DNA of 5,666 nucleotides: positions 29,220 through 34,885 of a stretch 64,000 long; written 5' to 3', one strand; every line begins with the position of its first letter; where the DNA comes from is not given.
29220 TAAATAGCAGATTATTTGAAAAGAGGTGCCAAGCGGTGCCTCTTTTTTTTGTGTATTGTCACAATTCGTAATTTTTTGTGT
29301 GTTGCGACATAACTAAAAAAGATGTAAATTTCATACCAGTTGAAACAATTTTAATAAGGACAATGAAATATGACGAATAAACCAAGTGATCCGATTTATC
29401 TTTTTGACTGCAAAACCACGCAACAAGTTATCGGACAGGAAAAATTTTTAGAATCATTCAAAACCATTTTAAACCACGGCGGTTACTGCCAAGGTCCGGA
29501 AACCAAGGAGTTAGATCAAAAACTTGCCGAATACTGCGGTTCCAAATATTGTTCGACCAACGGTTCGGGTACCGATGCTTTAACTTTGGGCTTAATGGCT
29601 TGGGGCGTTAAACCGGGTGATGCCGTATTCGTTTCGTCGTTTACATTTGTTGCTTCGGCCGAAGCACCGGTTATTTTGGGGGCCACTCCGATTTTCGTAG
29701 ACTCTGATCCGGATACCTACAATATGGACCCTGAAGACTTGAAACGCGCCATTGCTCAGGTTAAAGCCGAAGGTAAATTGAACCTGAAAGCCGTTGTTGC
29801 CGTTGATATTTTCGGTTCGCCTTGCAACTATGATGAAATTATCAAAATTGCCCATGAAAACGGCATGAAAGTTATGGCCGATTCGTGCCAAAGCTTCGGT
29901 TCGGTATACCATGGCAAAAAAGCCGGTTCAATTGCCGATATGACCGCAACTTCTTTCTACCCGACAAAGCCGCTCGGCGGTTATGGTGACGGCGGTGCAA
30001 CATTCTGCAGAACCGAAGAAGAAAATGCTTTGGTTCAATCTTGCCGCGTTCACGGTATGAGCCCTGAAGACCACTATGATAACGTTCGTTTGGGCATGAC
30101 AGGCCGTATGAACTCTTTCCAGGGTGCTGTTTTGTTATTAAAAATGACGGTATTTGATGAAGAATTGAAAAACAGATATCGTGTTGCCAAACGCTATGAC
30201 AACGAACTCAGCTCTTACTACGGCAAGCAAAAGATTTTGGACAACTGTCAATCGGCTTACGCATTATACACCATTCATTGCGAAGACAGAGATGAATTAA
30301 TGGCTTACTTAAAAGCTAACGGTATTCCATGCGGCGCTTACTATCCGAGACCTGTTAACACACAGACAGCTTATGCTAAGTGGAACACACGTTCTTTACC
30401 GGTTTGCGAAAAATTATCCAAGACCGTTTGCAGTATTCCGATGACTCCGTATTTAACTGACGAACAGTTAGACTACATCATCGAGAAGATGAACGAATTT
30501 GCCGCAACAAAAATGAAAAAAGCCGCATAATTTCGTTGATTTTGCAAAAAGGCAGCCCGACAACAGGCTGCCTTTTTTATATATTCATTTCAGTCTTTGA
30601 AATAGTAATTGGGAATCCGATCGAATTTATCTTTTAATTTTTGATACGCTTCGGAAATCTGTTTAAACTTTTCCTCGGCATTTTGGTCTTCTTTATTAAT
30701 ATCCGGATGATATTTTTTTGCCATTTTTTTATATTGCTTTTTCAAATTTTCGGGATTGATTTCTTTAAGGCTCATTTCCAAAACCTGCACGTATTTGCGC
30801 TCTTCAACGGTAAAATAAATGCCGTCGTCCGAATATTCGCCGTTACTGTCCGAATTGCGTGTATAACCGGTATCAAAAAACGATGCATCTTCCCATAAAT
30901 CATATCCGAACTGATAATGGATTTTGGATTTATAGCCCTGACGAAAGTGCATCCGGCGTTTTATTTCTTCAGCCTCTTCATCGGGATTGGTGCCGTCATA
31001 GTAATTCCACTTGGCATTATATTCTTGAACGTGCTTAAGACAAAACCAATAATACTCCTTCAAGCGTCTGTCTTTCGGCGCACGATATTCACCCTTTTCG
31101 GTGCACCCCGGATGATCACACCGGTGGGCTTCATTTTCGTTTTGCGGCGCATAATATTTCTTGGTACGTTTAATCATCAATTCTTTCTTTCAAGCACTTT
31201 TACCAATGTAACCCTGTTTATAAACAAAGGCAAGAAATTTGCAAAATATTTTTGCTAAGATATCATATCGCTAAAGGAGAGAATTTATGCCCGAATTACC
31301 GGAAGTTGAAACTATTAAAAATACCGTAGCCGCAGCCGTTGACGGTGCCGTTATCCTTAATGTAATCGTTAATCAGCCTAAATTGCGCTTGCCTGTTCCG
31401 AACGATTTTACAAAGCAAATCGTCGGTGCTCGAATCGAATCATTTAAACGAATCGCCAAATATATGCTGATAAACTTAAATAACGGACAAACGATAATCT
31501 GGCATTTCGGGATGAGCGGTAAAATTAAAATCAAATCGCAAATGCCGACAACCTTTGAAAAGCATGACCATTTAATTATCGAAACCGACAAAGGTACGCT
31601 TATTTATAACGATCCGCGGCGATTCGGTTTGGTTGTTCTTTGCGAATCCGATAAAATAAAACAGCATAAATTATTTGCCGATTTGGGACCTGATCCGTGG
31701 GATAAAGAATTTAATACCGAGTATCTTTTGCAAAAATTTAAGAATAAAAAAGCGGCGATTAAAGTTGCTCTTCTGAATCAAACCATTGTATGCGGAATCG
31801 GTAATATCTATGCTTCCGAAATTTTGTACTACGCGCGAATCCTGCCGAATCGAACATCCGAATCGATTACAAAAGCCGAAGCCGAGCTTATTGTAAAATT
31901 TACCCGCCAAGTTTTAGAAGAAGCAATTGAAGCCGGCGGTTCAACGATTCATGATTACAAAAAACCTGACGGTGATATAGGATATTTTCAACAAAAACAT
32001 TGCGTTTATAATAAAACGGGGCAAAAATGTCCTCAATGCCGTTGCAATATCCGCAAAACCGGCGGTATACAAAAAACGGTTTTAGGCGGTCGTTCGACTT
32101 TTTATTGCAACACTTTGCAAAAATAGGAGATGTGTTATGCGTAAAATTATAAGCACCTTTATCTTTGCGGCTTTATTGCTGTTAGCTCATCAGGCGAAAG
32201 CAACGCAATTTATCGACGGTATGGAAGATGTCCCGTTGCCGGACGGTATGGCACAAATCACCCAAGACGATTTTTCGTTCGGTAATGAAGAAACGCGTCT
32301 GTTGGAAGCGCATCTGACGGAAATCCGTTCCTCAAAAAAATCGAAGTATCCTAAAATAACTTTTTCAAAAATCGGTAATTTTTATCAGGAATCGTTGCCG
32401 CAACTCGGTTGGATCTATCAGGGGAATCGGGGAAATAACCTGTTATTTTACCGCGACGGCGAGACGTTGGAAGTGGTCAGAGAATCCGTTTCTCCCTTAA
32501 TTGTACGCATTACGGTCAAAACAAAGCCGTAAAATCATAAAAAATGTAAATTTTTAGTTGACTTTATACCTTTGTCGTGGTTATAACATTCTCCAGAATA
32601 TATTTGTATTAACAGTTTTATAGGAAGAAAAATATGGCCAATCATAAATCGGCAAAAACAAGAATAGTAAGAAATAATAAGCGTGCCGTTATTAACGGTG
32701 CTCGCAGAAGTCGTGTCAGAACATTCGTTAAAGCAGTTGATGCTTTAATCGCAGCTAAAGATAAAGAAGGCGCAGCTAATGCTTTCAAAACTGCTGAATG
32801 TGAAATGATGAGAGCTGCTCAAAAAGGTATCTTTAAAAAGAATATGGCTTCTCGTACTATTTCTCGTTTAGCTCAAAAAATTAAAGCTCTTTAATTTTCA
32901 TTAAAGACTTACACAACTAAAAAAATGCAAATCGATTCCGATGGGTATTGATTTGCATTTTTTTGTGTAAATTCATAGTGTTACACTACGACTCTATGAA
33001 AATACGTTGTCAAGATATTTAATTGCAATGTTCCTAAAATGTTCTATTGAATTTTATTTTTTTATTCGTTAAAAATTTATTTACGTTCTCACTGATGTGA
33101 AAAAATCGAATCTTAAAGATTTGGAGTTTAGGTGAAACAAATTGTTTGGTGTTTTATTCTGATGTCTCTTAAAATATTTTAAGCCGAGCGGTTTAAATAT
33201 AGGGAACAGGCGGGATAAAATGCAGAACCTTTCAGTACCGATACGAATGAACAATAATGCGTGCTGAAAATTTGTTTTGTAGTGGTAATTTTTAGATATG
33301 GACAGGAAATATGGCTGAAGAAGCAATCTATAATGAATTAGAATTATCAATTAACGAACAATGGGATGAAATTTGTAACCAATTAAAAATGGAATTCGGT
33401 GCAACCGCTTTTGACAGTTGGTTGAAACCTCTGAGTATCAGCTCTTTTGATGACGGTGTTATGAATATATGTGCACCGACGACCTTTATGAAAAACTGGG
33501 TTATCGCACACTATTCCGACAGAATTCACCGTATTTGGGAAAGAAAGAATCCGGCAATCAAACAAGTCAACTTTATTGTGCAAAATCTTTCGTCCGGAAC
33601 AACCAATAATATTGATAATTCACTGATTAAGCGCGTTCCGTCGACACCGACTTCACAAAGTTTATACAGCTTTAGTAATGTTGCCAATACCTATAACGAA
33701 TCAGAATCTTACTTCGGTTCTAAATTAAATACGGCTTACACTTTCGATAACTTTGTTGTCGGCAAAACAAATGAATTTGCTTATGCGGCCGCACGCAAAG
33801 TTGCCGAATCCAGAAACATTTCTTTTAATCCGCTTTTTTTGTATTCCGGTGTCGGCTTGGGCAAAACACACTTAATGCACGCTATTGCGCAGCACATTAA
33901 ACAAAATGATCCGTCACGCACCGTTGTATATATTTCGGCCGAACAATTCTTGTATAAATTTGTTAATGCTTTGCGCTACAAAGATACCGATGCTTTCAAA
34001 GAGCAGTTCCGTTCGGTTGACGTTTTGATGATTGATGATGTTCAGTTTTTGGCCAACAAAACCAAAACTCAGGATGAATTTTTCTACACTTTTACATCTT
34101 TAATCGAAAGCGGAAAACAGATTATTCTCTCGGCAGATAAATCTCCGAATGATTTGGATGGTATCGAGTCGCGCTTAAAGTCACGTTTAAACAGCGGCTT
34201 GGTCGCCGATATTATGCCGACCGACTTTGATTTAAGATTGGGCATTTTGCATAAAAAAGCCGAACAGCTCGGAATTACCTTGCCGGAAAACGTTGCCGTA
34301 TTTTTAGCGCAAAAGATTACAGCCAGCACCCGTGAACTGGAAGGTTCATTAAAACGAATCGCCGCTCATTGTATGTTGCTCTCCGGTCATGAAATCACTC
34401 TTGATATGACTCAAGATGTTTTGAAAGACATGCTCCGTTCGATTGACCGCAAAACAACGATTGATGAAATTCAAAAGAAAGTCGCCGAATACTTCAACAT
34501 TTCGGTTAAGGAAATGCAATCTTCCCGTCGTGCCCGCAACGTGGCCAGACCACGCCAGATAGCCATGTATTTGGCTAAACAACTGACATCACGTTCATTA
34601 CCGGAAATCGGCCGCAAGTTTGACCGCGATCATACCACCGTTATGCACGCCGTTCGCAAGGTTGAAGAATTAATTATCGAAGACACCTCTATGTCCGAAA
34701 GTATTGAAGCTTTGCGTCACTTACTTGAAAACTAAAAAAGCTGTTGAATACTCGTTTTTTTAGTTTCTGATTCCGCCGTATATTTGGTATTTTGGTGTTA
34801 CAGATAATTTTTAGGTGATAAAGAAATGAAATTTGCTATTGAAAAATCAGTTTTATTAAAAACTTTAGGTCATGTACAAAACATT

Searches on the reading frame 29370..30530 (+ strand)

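Call 9: search_protein_families(library=pfam, proteins=[window:29370-30530:+], max_evalue=0.001)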
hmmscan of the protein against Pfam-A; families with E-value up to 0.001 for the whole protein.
window:29370-30530:+ (386 aa): 2 families
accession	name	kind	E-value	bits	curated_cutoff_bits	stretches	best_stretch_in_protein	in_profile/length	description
PF01041.23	DegT_DnrJ_EryC1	-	2.8e-93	313.4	19.8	1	23-374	4-359/360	DegT/DnrJ/EryC1/StrS aminotransferase family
PF01212.27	Beta_elim_lyase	-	1.3e-06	28.4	27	1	34-177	23-174/288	Beta-eliminating lyase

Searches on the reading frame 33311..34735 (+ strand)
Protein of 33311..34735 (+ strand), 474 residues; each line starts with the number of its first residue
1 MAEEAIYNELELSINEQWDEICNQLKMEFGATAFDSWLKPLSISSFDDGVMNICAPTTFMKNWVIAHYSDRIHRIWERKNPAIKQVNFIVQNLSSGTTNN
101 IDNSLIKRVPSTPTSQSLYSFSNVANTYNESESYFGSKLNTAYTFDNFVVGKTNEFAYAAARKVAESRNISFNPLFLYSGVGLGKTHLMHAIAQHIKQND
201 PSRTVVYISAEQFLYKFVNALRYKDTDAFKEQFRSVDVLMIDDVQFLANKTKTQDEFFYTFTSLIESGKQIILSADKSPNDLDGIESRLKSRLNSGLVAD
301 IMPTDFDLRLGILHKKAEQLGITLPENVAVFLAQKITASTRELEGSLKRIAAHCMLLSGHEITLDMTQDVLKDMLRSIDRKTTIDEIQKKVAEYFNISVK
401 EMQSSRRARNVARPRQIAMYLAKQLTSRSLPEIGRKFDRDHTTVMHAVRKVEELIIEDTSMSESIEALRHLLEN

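Call 9: search_protein_families(library=pfam, proteins=[window:33311-34735:+], max_evalue=0.001)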
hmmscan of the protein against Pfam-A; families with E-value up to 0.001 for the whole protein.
window:33311-34735:+ (474 aa): 7 families
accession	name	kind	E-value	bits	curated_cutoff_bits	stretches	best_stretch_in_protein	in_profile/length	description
PF00308.24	Bac_DnaA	-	2.4e-67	226.6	23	1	139-299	1-161/162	Bacterial DnaA ATPAse domain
PF08299.17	Bac_DnaA_C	-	1e-32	112.4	31.5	1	384-451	1-69/69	Bacterial dnaA protein helix-turn-helix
PF11638.13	DnaA_N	-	1.9e-17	63.1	24.6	1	15-77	1-64/65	DnaA N-terminal domain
PF00004.35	AAA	-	2.5e-06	28.4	21.2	1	176-266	2-93/131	ATPase family associated with various cellular activities (AAA)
PF01695.23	IstB_IS21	-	3.1e-05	24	24.1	1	159-277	75-194/238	IstB-like ATP binding protein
PF22688.2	Hda_lid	-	0.00027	21.3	27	0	310-351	5-46/65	Hda, lid domain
PF13173.12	AAA_14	-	0.00067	20.1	27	0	183-280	13-102/129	AAA domain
